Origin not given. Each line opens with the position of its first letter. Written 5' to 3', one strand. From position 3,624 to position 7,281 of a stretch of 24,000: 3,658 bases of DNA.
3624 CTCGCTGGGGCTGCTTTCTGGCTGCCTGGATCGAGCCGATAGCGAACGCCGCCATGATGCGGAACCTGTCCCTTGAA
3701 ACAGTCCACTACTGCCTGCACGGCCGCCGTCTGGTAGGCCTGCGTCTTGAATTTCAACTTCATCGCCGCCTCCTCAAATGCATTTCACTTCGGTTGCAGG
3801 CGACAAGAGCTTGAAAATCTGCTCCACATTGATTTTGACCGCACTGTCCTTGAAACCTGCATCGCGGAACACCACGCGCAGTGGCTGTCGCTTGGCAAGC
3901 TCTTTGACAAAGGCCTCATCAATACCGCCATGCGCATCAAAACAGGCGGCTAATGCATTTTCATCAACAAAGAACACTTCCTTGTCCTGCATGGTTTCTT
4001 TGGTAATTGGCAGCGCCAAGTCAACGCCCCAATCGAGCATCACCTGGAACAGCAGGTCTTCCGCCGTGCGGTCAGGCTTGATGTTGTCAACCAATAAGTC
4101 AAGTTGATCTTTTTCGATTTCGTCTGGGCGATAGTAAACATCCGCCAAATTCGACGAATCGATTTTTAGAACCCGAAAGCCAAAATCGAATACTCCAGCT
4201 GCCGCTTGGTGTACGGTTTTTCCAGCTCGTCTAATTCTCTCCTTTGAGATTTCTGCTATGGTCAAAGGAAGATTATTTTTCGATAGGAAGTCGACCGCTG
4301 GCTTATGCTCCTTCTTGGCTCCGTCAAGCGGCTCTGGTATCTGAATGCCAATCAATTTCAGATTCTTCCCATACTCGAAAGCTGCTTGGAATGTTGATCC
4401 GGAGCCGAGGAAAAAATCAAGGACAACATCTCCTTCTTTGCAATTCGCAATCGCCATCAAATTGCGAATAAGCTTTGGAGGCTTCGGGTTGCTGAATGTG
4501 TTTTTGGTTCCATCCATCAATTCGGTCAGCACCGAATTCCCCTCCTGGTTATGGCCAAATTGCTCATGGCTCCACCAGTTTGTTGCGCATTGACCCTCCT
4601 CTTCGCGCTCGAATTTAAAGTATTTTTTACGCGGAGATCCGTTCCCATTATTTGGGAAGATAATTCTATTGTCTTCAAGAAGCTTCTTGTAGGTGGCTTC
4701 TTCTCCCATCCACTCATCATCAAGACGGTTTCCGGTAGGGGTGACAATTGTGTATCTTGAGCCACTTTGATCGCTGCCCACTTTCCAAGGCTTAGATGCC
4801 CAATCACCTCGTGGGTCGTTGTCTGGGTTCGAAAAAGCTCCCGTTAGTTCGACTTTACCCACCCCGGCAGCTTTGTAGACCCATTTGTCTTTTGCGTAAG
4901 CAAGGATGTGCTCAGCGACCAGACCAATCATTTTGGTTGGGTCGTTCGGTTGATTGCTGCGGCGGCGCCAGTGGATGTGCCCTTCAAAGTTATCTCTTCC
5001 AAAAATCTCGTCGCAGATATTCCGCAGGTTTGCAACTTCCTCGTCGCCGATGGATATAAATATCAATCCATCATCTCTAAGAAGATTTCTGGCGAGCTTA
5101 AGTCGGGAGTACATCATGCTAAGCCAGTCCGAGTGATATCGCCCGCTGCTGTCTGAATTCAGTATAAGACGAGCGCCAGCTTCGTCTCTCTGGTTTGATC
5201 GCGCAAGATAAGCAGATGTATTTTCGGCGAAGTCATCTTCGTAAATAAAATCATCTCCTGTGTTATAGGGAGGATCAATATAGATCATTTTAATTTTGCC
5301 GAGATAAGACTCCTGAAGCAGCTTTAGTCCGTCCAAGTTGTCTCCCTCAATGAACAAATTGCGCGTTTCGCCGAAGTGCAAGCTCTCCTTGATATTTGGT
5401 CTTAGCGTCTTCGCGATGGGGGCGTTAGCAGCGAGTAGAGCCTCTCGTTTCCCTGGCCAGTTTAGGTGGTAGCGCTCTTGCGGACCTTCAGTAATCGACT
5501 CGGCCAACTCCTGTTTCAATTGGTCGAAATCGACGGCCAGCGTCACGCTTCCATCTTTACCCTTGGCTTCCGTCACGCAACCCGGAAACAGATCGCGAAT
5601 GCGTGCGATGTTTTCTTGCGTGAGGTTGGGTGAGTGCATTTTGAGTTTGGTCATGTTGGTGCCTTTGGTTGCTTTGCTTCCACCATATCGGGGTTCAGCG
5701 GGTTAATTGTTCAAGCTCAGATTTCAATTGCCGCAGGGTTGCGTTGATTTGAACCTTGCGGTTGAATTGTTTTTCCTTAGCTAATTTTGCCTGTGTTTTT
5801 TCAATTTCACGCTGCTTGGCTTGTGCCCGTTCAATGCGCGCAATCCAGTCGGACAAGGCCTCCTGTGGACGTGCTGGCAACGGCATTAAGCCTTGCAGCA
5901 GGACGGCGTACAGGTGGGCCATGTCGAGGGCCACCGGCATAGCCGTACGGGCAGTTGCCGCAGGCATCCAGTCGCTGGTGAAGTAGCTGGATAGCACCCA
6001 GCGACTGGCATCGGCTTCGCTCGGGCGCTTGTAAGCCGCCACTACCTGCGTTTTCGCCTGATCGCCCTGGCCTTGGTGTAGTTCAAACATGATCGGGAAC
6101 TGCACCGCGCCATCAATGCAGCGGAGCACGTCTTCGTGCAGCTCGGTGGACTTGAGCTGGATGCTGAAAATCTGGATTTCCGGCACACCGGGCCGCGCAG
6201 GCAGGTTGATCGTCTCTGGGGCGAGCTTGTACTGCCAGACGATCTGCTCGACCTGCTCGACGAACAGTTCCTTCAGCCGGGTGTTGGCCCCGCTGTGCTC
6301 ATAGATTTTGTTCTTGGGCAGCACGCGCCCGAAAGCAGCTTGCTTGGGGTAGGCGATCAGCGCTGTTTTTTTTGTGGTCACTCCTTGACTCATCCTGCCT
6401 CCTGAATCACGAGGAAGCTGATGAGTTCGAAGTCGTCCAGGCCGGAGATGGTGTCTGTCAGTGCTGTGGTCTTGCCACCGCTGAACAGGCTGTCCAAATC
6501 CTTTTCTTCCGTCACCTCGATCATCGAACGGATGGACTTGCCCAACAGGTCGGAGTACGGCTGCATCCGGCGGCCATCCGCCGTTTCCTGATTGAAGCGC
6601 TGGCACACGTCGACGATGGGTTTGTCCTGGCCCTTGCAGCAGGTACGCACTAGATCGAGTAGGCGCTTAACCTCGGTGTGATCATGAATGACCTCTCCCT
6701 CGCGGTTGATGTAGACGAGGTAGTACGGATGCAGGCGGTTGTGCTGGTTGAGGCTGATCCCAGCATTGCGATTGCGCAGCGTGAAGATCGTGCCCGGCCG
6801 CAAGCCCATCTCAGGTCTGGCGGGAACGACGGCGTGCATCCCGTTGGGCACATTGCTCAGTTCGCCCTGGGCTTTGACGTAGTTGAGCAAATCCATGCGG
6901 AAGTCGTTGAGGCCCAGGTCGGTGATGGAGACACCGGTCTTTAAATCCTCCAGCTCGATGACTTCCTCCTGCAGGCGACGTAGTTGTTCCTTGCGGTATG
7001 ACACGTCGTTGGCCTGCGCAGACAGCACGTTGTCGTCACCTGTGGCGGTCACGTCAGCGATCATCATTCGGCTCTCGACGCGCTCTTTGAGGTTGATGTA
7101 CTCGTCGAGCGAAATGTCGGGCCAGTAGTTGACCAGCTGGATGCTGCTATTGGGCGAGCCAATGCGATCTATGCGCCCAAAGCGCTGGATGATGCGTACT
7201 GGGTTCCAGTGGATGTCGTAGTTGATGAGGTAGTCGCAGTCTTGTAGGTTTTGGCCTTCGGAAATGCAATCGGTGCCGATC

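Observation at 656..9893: Type III Mod/Res core embedded in a five-gene operon with an SNF2-family helicase and a DUF4391-like protein: candidate uncharacterised four-component restriction-like defence system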

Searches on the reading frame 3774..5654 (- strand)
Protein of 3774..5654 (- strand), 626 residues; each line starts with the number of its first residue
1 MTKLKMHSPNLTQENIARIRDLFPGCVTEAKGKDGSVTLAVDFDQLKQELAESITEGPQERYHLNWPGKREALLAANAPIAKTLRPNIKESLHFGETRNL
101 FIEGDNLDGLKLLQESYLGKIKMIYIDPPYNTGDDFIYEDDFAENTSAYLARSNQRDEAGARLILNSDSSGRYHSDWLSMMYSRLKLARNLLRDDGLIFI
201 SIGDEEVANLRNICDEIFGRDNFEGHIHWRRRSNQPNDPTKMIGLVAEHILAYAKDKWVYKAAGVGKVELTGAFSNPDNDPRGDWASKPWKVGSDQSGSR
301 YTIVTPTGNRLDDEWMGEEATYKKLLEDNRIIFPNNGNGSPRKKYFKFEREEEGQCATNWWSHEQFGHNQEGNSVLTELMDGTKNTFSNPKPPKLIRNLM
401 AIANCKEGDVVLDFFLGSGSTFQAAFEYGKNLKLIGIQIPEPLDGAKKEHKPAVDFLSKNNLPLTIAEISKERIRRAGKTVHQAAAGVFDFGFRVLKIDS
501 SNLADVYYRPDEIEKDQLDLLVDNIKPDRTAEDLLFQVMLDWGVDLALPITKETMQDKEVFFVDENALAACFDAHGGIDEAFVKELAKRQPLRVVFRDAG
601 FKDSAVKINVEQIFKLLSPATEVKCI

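Call 4: search_protein_families(library=pfam, proteins=[window:3774-5654:-], max_evalue=0.01)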
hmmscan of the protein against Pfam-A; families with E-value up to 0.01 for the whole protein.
window:3774-5654:- (626 aa): 2 families
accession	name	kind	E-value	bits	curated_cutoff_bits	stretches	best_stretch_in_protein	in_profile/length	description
PF01555.25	N6_N4_Mtase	-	1e-34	120.9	26.7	1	121-439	1-211/221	DNA methylase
PF03602.21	Cons_hypoth95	-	0.0031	17.6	24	0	73-135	69-128/182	Conserved hypothetical protein 95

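Call 5: search_protein_families(library=padloc, proteins=[window:3774-5654:-], max_evalue=0.01)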
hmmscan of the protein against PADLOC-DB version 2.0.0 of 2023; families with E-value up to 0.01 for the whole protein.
window:3774-5654:- (626 aa): 41 families (the best 25 are shown)
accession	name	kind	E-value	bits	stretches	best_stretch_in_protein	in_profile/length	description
PDLC03634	MTase_III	-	4e-214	711.1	1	1-626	2-621/621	Type III methyltransferase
PDLC03641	MTase_III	-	1.2e-93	312.9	1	15-504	18-503/657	Type III methyltransferase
PDLC03637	MTase_III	-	3.9e-87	291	1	16-500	51-506/513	Type III methyltransferase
PDLC03644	MTase_III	-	3.2e-74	248.6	1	64-441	4-383/542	Type III methyltransferase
PDLC03636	MTase_III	-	3.5e-54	182.6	2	172-425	91-381/575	Type III methyltransferase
PDLC03640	MTase_III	-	1.6e-46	156.9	2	98-256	43-199/654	Type III methyltransferase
PDLC03642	MTase_III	-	3.5e-45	152.7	2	169-430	131-384/528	Type III methyltransferase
PDLC03635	MTase_III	-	8.8e-41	138.4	3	174-258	265-353/708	Type III methyltransferase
PDLC03639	MTase_III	-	4.1e-38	129.1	2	84-292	68-254/639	Type III methyltransferase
PDLC03354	MTase_II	-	1.4e-36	124.5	1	53-438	17-369/425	Type II methyltransferase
PDLC03638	MTase_III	-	1.2e-35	121.1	2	174-441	428-667/816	Type III methyltransferase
PDLC03643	MTase_III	-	2e-25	87.9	1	181-442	1-269/465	Type III methyltransferase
PDLC03278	MTase_II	-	2.9e-25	87.5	3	174-258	43-124/390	Type II methyltransferase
PDLC03633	MTase_III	-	7.3e-22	75.8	2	90-230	69-204/616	Type III methyltransferase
PDLC03300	MTase_II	-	2.1e-21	74.3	2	95-231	8-140/302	Type II methyltransferase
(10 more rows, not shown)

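Call 6: search_protein_families(library=ncbifam, proteins=[window:3774-5654:-], max_evalue=0.01)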
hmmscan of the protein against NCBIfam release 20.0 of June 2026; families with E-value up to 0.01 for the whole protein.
window:3774-5654:- (626 aa): 2 families
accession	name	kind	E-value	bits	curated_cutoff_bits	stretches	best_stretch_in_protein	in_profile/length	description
NF008572.0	PRK11524.1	equivalog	2.7e-08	33.3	292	1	92-142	8-55/294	adenine-specific DNA-methyltransferase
NF050803.1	DnaMtaseCcrMCaul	equivalog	1.4e-05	24.2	830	1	384-474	183-270/350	adenine-specific DNA-methyltransferase CcrM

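Call 65: search_solved_structures(query=window:3774-5654:-, max_evalue=0.001)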
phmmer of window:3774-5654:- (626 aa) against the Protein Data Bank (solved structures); distinct sequences matched with E-value up to 0.001: 4.
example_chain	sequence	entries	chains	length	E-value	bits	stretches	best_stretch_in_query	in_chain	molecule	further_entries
6k0w_B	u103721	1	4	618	1.3e-63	218.6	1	49-499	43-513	Adenine specific DNA methyltransferase (Mod)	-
4zcf_A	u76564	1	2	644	3e-47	164.6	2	47-257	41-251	Restriction endonuclease EcoP15I, modification subunit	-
7dsu_A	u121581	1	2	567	3e-20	75.4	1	97-254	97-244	Mbo45V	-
6pbd_A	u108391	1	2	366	0.00095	20.9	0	387-448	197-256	Modification methylase CcrMI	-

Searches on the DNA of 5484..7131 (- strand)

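Call 103: search_dna_similar(query=L084:3213-12241:+, collection=ecoli_genomes, mode=near, max_rows=40)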
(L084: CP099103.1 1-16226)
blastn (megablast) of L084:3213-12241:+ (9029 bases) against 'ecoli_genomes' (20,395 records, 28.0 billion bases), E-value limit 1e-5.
Records with a match: 10; places in all: 11; records where one place covers at least 80% of the query: 9.
Genomes with a match: 10 of 5426; with a place that covers at least 80% of the query: 9. Places per genome that has any: lowest 1, median 1, highest 2. On chromosomes: 1 places; on plasmids: 10.
Best place of each record, by identity: >=99% 4; 95-99% 6.
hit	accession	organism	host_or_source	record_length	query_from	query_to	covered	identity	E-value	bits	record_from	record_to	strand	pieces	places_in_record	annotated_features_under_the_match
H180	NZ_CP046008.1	Escherichia coli strain 1919D62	swine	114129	1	9029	100%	99.7%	0e+0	16541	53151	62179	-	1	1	helicase-related protein | type III restriction-modification system endonuclease | site-specific DNA-methyltransferase | DUF4391 domain-containing protein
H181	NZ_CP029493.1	Escherichia coli strain HS30-1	Homo sapiens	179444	1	9029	100%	99.4%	0e+0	16380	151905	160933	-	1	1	helicase-related protein | type III restriction-modification system endonuclease | site-specific DNA-methyltransferase | DUF4391 domain-containing protein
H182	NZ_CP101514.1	Escherichia coli strain HH194M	migratory bird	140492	1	9029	100%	99.4%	0e+0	16380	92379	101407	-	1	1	helicase-related protein | type III restriction-modification system endonuclease | site-specific DNA-methyltransferase | DUF4391 domain-containing protein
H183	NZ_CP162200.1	Escherichia coli strain STK39-3-E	Coriander, import product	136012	1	9029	100%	99.4%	0e+0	16380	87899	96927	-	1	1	helicase-related protein | type III restriction-modification system endonuclease | site-specific DNA-methyltransferase | DUF4391 domain-containing protein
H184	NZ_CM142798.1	Escherichia coli strain GPEC996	chicken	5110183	1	9029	94%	97.4%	0e+0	14429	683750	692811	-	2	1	helicase-related protein | type III restriction-modification system endonuclease | site-specific DNA-methyltransferase | DUF4391 domain-containing protein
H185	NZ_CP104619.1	Escherichia coli strain AHM9C68I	chicken feces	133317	1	9029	94%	96.0%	0e+0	13780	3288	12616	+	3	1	helicase-related protein | type III restriction-modification system endonuclease | site-specific DNA-methyltransferase | DUF4391 domain-containing protein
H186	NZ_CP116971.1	Escherichia coli strain CUVM3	Sus scrofa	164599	1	9029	93%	96.4%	0e+0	13832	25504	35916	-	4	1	helicase-related protein | site-specific DNA-methyltransferase | DEAD/DEAH box helicase family protein | restriction endonuclease | IS30-like element ISApl1 family transposase | and 1 other names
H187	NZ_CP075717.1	Escherichia coli strain CPww7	Sus scrofa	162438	1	9029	93%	96.4%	0e+0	13826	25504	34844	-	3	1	helicase-related protein | type III restriction-modification system endonuclease | site-specific DNA-methyltransferase | DUF4391 domain-containing protein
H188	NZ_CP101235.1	Escherichia coli strain EC21Z-137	Homo sapiens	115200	1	9029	91%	97.7%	0e+0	14194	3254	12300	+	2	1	helicase-related protein | type III restriction-modification system endonuclease | site-specific DNA-methyltransferase | DUF4391 domain-containing protein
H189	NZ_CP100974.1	Escherichia coli strain ET300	Hoplobatrachus rugulosus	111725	1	7715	77%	96.2%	0e+0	11352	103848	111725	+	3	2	helicase-related protein | site-specific DNA-methyltransferase | type III restriction-modification system endonuclease | DUF4391 domain-containing protein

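Call 104: search_dna_similar(query=window:5484-7131:+, collection=ecoli_genomes, mode=near, max_rows=60)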
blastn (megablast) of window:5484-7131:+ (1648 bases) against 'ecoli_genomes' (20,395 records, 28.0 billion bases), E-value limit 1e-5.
No match.

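Call 122: search_dna_similar(query=L087:5609-8947:+, collection=ecoli_genomes, mode=distant, max_rows=40, rows=best, max_evalue=1e-10)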
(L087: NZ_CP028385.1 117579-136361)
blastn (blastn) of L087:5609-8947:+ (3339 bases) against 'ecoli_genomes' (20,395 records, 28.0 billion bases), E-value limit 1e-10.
Records with a match: 88; places in all: 88; records where one place covers at least 80% of the query: 0.
Genomes with a match: 88 of 5426; with a place that covers at least 80% of the query: 0. Places per genome that has any: lowest 1, median 1, highest 1. On chromosomes: 79 places; on plasmids: 9.
Best place of each record, by identity: 60-80% 88.
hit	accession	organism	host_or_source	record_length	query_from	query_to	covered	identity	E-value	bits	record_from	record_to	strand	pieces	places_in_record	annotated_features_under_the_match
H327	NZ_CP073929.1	Escherichia coli strain MB64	Poultry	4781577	589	2803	48%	68.5%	1e-120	589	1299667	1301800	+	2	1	helicase-related protein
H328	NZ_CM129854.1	Escherichia coli strain SW071618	wastewater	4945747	589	2803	48%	68.5%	1e-120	589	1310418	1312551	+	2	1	helicase-related protein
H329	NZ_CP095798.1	Escherichia coli strain CT282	avian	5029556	589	2803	48%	68.5%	1e-120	589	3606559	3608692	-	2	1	helicase-related protein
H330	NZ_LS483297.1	Escherichia coli strain NCTC11023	missing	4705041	589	2803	48%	68.5%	1e-120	589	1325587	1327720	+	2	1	helicase-related protein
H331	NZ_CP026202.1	Escherichia coli strain ECONIH5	-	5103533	589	2624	43%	70.2%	6e-137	631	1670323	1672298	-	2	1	helicase-related protein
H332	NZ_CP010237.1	Escherichia coli strain S43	not applicable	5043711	589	2624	43%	70.2%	6e-137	631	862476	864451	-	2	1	helicase-related protein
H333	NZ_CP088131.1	Escherichia coli strain 81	Homo sapiens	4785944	589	2624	43%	70.2%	6e-137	631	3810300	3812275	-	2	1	helicase-related protein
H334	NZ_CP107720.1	Escherichia coli strain 2021CK-01361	Homo sapiens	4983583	589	2624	43%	70.2%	6e-137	631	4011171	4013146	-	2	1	helicase-related protein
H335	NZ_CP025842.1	Escherichia coli strain 720632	Homo sapiens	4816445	589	2624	43%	70.1%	3e-134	621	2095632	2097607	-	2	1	helicase-related protein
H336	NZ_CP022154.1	Escherichia coli strain ABWA45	wastewater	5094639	589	2624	43%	70.1%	3e-134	621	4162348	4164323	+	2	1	helicase-related protein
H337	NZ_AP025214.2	Escherichia coli strain 2017.09.02CC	Homo sapiens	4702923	589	2624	43%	70.1%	3e-134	621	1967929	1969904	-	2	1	helicase-related protein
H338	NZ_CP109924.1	Escherichia coli O125ac:K+:H10 strain C 236-04A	Homo sapiens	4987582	589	2624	43%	70.1%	3e-134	621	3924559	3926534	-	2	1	helicase-related protein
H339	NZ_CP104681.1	Escherichia coli strain 2022CK-00450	Homo sapiens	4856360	589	2624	43%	70.1%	3e-134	621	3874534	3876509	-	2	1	helicase-related protein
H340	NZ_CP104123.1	Escherichia coli strain USDA-ARS-USMARC-49610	Bos taurus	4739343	589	2624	43%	70.1%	3e-134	621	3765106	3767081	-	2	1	helicase-related protein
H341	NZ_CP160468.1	Escherichia coli strain PEC1009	Wild bird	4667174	589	2624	43%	70.1%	3e-134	621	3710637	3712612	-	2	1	helicase-related protein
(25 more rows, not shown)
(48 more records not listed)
